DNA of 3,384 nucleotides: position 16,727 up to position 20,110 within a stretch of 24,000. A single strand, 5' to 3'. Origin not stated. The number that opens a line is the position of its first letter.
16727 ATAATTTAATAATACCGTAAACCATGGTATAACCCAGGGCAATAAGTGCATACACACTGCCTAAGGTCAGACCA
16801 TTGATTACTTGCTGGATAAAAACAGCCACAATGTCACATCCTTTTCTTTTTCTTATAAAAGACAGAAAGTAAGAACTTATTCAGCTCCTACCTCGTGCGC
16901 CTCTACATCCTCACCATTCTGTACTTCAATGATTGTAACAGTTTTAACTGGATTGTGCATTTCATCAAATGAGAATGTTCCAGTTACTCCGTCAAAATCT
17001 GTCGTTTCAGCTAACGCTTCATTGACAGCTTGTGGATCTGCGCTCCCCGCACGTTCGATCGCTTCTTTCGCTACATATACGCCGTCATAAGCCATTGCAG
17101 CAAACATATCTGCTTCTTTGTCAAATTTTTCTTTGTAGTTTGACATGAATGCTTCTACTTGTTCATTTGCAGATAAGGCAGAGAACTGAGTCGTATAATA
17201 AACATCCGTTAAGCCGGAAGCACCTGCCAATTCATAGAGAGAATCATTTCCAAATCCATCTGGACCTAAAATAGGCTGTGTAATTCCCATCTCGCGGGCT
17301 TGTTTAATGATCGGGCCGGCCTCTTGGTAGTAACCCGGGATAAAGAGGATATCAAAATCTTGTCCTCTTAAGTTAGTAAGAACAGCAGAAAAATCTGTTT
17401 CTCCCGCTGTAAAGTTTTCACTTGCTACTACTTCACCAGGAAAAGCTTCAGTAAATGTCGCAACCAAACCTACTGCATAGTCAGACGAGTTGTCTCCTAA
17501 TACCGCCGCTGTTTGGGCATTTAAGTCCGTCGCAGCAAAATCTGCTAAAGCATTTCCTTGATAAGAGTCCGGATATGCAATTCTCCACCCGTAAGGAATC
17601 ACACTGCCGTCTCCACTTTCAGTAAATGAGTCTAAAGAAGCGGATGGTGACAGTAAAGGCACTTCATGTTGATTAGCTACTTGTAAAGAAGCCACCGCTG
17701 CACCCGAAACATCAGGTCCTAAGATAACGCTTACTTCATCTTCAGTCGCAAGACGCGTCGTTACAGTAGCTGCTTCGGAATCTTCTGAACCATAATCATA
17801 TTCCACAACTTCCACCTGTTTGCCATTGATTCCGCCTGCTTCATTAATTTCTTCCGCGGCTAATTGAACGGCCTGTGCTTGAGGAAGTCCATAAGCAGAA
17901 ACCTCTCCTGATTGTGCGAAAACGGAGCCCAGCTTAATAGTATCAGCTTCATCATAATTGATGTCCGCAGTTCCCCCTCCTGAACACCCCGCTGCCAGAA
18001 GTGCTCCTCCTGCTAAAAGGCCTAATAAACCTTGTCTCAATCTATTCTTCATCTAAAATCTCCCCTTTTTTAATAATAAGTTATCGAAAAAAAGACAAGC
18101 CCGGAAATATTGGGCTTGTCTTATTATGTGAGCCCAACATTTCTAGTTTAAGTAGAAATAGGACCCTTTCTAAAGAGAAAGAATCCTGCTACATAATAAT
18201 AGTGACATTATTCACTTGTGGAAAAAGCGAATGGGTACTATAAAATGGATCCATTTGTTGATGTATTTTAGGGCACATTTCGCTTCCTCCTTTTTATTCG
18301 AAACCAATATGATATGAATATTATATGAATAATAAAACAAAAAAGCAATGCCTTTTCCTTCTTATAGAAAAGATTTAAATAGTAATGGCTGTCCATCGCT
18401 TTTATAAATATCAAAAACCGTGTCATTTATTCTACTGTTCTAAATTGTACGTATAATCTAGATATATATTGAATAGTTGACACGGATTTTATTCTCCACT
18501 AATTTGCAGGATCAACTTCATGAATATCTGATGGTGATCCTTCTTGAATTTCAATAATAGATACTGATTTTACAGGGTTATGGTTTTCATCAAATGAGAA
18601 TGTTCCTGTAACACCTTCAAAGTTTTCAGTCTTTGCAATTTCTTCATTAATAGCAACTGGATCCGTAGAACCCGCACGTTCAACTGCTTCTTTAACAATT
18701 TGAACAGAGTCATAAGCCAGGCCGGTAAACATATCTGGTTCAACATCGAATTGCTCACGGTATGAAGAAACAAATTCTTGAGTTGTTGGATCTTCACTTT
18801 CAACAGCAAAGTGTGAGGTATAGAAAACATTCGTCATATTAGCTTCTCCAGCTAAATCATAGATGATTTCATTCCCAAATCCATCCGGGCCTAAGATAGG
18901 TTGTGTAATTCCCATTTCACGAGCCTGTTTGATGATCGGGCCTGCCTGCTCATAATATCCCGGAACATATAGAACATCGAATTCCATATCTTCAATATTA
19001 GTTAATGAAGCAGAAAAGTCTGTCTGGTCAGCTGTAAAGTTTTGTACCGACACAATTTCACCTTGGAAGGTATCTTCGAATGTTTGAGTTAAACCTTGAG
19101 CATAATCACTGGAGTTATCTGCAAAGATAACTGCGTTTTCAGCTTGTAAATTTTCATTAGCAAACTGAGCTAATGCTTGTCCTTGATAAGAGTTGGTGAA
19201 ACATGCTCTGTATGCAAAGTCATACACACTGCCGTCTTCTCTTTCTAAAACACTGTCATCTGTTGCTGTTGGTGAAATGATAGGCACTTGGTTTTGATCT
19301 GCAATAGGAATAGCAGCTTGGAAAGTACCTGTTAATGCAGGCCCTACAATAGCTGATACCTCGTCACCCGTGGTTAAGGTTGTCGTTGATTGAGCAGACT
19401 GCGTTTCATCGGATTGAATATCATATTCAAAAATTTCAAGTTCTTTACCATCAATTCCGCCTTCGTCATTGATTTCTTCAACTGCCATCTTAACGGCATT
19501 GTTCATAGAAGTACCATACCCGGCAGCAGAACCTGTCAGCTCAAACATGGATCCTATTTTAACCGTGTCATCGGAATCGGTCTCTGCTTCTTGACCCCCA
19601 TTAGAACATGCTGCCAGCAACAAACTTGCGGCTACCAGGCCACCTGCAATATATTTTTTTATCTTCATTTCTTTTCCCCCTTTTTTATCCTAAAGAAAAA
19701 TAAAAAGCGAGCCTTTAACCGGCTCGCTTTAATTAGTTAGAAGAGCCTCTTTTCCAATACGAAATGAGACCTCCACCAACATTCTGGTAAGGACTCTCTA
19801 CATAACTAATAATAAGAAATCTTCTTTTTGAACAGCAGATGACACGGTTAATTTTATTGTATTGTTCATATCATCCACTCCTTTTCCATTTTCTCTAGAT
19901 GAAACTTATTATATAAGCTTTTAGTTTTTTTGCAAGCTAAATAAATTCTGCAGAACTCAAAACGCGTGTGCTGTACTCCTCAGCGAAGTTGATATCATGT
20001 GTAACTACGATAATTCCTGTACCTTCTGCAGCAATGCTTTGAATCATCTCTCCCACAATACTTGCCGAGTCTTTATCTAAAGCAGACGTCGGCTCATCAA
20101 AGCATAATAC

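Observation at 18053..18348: livJHMGF leader looks like an Ile/Val leader-peptide transcription attenuator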

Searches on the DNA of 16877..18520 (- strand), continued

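Call 61: search_with_rna_model(model_id=R1, sources=[L095, L096, L097], max_evalue=0.01)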
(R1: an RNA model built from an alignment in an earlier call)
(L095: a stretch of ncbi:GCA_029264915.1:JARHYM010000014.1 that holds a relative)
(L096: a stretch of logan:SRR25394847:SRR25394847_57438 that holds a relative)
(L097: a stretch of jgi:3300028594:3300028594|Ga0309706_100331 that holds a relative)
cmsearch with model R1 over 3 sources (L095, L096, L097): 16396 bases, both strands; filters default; matches with E-value up to 0.01: 6.
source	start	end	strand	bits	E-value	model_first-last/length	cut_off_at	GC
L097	159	300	+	96.4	1.3e-15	1-134/134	no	0.33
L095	2345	2481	+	95.5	1.9e-15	1-134/134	no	0.29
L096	2317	2462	+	91.1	1.2e-14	1-134/134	no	0.3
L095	3888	4025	+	85.1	1.3e-13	1-134/134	no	0.3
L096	759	932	+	40.2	1.5e-05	1-134/134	no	0.32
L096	2423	2486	-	25.5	0.0063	1-134/134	no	0.28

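Call 73: search_rna_families(sources=[L003, L004, L006, L008, L010, L012, L013, L014, L015, L017, L019, L022, L023, L024, L025, L026, L027, L033, L034, L057], threshold=gathering)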
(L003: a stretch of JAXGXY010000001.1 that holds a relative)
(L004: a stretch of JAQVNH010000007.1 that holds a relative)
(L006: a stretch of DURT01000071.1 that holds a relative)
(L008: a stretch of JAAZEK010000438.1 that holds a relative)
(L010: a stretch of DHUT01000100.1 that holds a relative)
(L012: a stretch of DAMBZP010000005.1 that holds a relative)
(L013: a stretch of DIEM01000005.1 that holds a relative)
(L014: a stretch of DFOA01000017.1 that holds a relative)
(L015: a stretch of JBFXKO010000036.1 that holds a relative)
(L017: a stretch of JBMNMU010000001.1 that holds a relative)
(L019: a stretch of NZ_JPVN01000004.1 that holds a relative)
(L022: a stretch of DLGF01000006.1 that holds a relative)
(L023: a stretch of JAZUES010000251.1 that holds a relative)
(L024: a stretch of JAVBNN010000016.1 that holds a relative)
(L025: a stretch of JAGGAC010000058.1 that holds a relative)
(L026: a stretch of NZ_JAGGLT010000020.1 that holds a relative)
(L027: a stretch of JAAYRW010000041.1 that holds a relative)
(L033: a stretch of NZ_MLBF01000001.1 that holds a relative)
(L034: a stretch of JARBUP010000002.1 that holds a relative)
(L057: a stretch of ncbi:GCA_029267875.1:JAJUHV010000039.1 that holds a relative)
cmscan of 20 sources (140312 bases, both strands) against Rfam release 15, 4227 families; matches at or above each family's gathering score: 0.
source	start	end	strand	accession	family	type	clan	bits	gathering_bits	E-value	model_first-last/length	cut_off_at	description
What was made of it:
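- Tried and rejected: T-box at distant livJ homologues (call 73): An Rfam scan of 20 such loci, from Clostridia and other groups, found nothing.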

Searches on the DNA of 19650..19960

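Call 66: search_rna_families(source=window, start=19650, end=19960, threshold=evalue, max_evalue=1)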
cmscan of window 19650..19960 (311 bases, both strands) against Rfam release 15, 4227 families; matches with E-value up to 1: 4.
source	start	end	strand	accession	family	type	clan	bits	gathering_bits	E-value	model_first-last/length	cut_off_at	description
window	19703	19815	+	RF02527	SSRC38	Gene; sRNA;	-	21.5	80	0.091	1-166/166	no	Streptococcus sRNA SSRC38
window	19819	19900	-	RF01202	sn2991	Gene; snRNA; snoRNA; CD-box;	-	18.2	60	0.88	1-98/98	no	Small nucleolar RNA sn2991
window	19693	19832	-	RF00558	L20_leader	Cis-reg; leader;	-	17.7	58.7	0.41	1-127/127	no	Ribosomal protein L20 leader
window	19899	19960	+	RF02933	ARRPOF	Gene; sRNA;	-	13.8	127.2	0.36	1-65/256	3'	ARRPOF RNA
